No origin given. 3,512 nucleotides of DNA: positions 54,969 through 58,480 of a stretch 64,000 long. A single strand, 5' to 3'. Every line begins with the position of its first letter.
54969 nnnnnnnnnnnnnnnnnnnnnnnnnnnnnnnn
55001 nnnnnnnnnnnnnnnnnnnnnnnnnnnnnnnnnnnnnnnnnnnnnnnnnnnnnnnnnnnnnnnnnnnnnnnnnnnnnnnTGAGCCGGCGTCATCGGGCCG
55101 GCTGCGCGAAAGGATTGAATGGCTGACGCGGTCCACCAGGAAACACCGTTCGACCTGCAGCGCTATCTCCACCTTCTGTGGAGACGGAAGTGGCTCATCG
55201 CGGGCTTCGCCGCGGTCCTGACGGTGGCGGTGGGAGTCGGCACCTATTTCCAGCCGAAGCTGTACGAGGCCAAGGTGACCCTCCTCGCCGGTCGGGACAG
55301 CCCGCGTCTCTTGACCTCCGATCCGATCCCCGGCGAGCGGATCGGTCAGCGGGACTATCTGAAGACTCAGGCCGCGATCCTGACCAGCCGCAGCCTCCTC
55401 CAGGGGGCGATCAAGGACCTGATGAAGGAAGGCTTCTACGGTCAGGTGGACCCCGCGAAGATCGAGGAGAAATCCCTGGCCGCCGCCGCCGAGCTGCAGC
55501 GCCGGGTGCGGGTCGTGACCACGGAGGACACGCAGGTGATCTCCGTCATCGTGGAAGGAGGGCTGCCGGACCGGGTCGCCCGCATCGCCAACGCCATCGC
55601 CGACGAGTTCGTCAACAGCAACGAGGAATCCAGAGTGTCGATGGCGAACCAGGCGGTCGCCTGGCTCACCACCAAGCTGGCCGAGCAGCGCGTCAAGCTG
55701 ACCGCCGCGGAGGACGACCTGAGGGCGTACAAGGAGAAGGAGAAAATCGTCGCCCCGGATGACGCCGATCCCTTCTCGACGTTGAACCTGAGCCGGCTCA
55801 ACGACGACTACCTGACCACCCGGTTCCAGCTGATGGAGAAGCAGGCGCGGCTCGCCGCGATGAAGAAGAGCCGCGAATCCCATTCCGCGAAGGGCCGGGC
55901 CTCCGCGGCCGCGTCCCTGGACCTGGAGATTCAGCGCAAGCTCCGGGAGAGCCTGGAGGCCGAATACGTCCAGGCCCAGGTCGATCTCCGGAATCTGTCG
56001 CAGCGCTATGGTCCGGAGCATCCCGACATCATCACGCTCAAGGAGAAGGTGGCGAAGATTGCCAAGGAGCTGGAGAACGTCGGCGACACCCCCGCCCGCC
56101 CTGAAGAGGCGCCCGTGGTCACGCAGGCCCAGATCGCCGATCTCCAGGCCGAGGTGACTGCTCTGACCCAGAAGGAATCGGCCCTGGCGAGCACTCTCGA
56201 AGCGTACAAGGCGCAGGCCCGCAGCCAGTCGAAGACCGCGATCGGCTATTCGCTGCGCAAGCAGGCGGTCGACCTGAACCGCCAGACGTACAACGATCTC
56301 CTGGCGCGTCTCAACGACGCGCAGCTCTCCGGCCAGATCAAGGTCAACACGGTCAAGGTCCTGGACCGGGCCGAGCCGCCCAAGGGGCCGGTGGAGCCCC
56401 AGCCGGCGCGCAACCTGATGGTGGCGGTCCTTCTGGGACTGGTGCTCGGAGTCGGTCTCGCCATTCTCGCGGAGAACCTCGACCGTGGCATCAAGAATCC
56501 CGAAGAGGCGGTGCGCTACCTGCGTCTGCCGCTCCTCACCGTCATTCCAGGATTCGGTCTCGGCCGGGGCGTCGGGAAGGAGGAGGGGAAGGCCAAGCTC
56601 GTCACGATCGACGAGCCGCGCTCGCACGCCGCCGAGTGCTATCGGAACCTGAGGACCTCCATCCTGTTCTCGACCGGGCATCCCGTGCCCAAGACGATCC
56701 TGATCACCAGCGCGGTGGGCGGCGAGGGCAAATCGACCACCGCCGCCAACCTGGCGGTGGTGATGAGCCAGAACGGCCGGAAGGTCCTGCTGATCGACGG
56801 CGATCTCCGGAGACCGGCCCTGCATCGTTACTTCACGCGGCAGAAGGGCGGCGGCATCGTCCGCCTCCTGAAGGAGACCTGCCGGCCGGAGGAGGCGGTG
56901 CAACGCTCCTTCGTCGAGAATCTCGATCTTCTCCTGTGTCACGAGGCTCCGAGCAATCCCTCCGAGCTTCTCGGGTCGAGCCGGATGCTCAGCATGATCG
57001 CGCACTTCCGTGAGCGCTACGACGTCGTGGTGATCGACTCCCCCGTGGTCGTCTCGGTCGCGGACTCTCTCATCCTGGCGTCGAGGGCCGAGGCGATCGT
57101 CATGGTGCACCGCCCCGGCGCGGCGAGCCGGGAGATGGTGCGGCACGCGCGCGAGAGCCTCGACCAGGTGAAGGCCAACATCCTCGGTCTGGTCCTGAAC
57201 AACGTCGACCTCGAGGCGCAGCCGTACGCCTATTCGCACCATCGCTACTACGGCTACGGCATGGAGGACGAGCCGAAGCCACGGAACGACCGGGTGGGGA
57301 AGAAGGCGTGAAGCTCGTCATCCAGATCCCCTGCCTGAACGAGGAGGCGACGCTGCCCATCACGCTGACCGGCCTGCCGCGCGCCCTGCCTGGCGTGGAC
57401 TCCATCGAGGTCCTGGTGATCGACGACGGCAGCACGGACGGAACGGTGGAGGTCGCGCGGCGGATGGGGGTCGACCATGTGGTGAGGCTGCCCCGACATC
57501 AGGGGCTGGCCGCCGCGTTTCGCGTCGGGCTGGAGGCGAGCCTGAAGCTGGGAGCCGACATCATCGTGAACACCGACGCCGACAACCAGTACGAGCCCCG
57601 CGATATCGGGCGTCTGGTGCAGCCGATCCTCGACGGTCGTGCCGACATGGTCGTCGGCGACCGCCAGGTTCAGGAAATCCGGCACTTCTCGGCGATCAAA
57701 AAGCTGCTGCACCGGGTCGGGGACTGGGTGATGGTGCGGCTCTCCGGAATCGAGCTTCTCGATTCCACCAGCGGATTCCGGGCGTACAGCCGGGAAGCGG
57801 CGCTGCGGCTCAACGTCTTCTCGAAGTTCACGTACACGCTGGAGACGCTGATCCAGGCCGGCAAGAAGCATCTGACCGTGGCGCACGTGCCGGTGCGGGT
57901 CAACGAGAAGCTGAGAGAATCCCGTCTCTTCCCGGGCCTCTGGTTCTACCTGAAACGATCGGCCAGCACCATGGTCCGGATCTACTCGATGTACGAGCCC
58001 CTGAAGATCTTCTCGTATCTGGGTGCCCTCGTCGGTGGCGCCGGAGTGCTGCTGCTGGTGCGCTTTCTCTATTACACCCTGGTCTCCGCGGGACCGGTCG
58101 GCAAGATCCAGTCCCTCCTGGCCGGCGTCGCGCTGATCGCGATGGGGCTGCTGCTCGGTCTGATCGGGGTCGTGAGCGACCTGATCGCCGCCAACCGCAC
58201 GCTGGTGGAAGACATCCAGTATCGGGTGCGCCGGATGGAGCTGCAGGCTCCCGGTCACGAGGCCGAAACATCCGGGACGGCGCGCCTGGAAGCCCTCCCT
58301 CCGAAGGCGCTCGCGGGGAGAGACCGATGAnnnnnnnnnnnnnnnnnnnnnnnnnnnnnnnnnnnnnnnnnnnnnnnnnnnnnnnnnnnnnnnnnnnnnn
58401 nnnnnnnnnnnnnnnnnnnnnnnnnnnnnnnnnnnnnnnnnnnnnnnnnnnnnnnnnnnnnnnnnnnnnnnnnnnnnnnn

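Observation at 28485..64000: About 35 kb translationally coupled glycan operon combining Wzx/Wzy-type export with three radical SAM enzymes and multiple GT-C glycosyltransferases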

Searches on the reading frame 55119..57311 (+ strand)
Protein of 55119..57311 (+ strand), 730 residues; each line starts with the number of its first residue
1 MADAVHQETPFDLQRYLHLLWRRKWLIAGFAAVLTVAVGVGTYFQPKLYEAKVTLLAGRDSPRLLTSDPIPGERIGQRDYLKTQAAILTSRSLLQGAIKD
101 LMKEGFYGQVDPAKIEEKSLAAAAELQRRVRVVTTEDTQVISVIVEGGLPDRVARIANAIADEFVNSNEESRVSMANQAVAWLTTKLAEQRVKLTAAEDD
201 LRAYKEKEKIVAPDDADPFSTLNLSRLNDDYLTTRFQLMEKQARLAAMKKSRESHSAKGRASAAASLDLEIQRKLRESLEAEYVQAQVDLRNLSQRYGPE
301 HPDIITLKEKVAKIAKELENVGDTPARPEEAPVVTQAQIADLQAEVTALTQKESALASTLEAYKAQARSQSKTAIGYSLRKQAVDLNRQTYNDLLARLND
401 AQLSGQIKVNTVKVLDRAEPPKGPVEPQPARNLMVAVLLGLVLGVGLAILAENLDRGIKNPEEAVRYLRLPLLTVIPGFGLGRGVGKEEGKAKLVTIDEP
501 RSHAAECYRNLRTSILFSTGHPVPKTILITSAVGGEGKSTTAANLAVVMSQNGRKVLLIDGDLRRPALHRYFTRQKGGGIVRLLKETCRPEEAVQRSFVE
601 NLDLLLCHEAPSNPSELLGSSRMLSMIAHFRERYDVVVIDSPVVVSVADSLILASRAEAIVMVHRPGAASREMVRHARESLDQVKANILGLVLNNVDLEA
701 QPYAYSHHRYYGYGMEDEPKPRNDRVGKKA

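Call 10: search_protein_families(library=pfam, proteins=[window:55119-57311:+], max_evalue=0.01)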
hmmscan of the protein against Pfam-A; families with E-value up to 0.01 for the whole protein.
window:55119-57311:+ (730 aa): 11 families
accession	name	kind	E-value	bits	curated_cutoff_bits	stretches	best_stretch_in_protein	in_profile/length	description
PF13614.12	AAA_31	-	7.5e-15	55.8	27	1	525-664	2-148/177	AAA domain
PF10609.15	ParA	-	5.1e-13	49.4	27.1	1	524-696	3-175/246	NUBPL iron-transfer P-loop NTPase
PF01656.29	CbiA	-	2e-12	47.6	25.4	1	527-699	1-86/125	CobQ/CobB/MinD/ParA nucleotide binding domain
PF13807.11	GNVR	-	1.7e-11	44.3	27.7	1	383-450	12-79/82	G-rich domain on putative tyrosine kinase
PF02706.20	Wzz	-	1.2e-09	38.7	25.5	1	11-101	3-91/91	Chain length determinant protein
PF09140.17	MipZ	-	2.2e-09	37.4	20.7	1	527-646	3-112/262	ATPase MipZ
PF00142.24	Fer4_NifH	-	4.3e-05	23.6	25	1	533-586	8-61/271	4Fe-4S iron sulfur cluster binding proteins, NifH/frxC family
PF00448.28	SRP54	-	0.00035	20.7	22.7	1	532-567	8-43/196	SRP54-type protein, GTPase domain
PF02374.21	ArsA_ATPase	-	0.00084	19.1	24.3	1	527-562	3-38/305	Anion-transporting ATPase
PF06564.18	CBP_BcsQ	-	0.0015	18.6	21.3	1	528-671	5-152/234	Cellulose biosynthesis protein BcsQ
PF02090.21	SPAM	-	0.0034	17.7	35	1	335-389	24-77/142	Salmonella surface presentation of antigen gene type M protein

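Call 13: find_encoding_contigs(protein=window:55119-57311:+, flank=10000, max_places=6)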
Protein window:55119-57311:+ (730 aa): 4 contigs read that carry it; 2 places shown.
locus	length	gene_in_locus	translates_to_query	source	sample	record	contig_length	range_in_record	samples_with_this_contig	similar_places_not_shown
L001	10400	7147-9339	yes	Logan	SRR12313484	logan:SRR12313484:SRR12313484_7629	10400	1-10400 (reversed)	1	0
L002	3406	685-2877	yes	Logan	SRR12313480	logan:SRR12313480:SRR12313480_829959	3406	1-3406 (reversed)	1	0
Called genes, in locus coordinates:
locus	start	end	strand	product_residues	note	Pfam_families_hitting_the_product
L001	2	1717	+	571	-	?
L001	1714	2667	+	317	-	PF00535:Glycos_transf_2, PF10111:Glyco_tranf_2_2, PF13641:Glyco_tranf_2_3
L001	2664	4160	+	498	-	PF02310:B12-binding, PF04055:Radical_SAM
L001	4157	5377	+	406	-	PF13439:Glyco_transf_4, PF13579:Glyco_trans_4_4, PF00534:Glycos_transf_1, PF13692:Glyco_trans_1_4, PF13524:Glyco_trans_1_2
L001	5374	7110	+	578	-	PF00483:NTP_transferase, PF12804:NTP_transf_3 (weak), PF25084:LbH_EIF2B, PF25087:GMPPB_C, PF00132:Hexapep, PF24894:Hexapep_GlmU (weak), PF02397:Bac_transf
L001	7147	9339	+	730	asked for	PF02706:Wzz, PF13807:GNVR, PF09140:MipZ, PF10609:ParA, PF13614:AAA_31, PF01656:CbiA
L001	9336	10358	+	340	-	PF00535:Glycos_transf_2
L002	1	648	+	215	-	?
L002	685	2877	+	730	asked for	PF02706:Wzz, PF13807:GNVR, PF09140:MipZ, PF10609:ParA, PF13614:AAA_31, PF01656:CbiA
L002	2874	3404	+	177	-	?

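Call 75: search_protein_families(library=ncbifam, proteins=[window:55119-57311:+], max_evalue=0.00001)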
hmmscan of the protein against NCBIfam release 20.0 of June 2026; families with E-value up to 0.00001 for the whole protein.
window:55119-57311:+ (730 aa): 15 families
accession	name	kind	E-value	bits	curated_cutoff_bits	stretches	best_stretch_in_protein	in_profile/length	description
TIGR01005.1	eps_transp_fam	subfamily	2e-55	188.3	411.7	2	497-716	519-745/754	exopolysaccharide transport protein family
NF008568.0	PRK11519.1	equivalog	3.1e-53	181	1068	2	368-716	363-716/720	tyrosine-protein kinase Wzc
NF007350.0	PRK09841.1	equivalog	1.4e-50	172.2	1248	2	494-716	501-723/726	tyrosine-protein kinase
TIGR01007.1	eps_fam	subfamily_domain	8.8e-49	165.8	108.05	1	506-706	1-200/204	polysaccharide biosynthesis tyrosine autokinase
TIGR03007.1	pepcterm_ChnLen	equivalog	2.7e-41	141.4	278.85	1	12-477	2-461/498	XrtA system polysaccharide chain length determinant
TIGR03017.1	EpsF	equivalog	4.5e-38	131.1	422.75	1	12-476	2-443/444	chain length determinant protein EpsF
TIGR03018.1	pepcterm_TyrKin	hypoth_equivalog_domain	4.2e-36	124.2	230.65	1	494-694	1-207/207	XrtA-associated tyrosine autokinase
TIGR03029.1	EpsG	equivalog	1.3e-35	122.9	313.8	1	492-695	71-274/274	chain length determinant protein tyrosine kinase EpsG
TIGR01006.1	polys_exp_MPA1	subfamily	1.2e-19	70.7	296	1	393-479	138-224/226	CspC family polysaccharide chain length determinant protein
TIGR01968.1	minD_bact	equivalog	7.5e-14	51.7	212.9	1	525-664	2-142/261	septum site-determining protein MinD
TIGR01969.1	minD_arch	subfamily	5e-11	42.2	201.75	1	526-699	2-173/251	cell division ATPase MinD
NF047398.1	AAA_KGGVGR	domain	5.6e-11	43.1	90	1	524-593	2-74/190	KGGVGR-motif variant AAA ATPase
NF041136.1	MrpORP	equivalog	7.5e-11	41.9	450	1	523-695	4-177/365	iron-sulfur cluster carrier protein MrpORP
TIGR03371.1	cellulose_yhjQ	equivalog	3e-08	33.4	157.85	1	525-697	2-179/246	cellulose biosynthesis protein BcsQ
NF041546.1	ParA_partition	equivalog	3e-08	33.4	180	1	527-577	2-52/203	ParA family partition ATPase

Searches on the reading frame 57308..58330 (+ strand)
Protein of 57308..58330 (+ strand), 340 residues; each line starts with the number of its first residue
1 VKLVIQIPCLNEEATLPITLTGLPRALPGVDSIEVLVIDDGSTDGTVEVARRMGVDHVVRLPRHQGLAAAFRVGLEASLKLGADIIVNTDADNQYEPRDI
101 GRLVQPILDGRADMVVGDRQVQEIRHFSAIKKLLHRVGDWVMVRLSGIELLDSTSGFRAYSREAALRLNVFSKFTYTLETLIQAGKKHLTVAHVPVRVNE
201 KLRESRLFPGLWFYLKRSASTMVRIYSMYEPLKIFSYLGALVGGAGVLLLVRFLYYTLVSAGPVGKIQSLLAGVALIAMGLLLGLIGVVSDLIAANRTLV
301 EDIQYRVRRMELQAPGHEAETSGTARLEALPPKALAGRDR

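Call 10: search_protein_families(library=pfam, proteins=[window:57308-58330:+], max_evalue=0.01)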
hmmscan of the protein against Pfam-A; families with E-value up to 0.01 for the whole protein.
window:57308-58330:+ (340 aa): 2 families
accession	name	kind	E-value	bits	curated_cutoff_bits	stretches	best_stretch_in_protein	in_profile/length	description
PF00535.33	Glycos_transf_2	-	8.4e-23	81.6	23.3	1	7-165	4-164/168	Glycosyl transferase family 2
PF13641.12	Glyco_tranf_2_3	-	0.0011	19.4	27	1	5-127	5-131/230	Glycosyltransferase like family 2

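Call 26: search_solved_structures(query=window:57308-58330:+, max_evalue=0.001)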
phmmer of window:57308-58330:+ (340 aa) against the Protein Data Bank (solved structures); distinct sequences matched with E-value up to 0.001: 4.
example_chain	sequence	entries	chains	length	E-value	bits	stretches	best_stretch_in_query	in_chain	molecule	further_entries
5mlz_A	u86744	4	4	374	5.8e-13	52.2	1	1-255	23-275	Dolichol monophosphate mannose synthase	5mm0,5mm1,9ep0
9bhc_C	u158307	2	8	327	5.1e-12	49.1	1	2-305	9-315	Undecaprenyl-phosphate 4-deoxy-4-formamido-L-arabinose transferase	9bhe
8vxh_A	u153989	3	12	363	7.3e-12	48.6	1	2-305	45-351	Undecaprenyl-phosphate 4-deoxy-4-formamido-L-arabinose transferase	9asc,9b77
9hwj_A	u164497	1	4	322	1.9e-10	43.9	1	2-301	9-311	Undecaprenyl-phosphate 4-deoxy-4-formamido-L-arabinose transferase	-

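Call 75: search_protein_families(library=ncbifam, proteins=[window:57308-58330:+], max_evalue=0.00001)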
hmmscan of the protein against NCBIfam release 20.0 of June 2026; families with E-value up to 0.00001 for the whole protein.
window:57308-58330:+ (340 aa): 11 families
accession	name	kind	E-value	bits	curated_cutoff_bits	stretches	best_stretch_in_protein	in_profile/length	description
TIGR04182.1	glyco_TIGR04182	equivalog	1.5e-30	106.6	325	1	4-296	3-285/293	S-layer glycoprotein N-glycosyltransferase AglJ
NF058614.1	PPMAGASynPpgS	equivalog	3.7e-20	72.3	370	1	6-198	5-196/226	polyprenyl-phospho-N-acetylgalactosaminyl synthase PpgS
NF041391.1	DPhHxTase_Halo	equivalog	3.5e-16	58.8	375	1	11-209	5-194/213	dolichyl-phosphate hexose transferase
NF007986.1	PRK10714.1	equivalog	1.7e-12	47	529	1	2-301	7-309/316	undecaprenyl-phosphate 4-deoxy-4-formamido-L-arabinose transferase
NF047588.1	GlcsyltransPgfSStrep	equivalog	2e-11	43.7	500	1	1-287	1-288/308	glycosyltransferase PgfS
TIGR04283.1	glyco_like_mftF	equivalog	1e-07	31.8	182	1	5-72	3-65/221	TIGR04283 family arsenosugar biosynthesis glycosyltransferase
TIGR03937.1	PgaC_IcaA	equivalog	1.1e-06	27.8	422.3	1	4-108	48-151/407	poly-beta-1,6-N-acetyl-D-glucosamine synthase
NF010496.0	PRK13915.1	equivalog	2.3e-06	26.9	262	1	4-109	34-144/307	glucosyl-3-phosphoglycerate synthase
TIGR03965.1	mycofact_glyco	equivalog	2.5e-06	26.6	280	1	6-111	79-183/467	mycofactocin biosynthesis glycosyltransferase MftF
TIGR03469.1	HpnB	hypoth_equivalog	4.2e-06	26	379.25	0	3-115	46-168/386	hopene-associated glycosyltransferase HpnB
NF041875.1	EPS_EpsD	equivalog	6.1e-06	25.9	370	1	6-117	4-114/325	exopolysaccharide biosynthesis glycosyltransferase EpsD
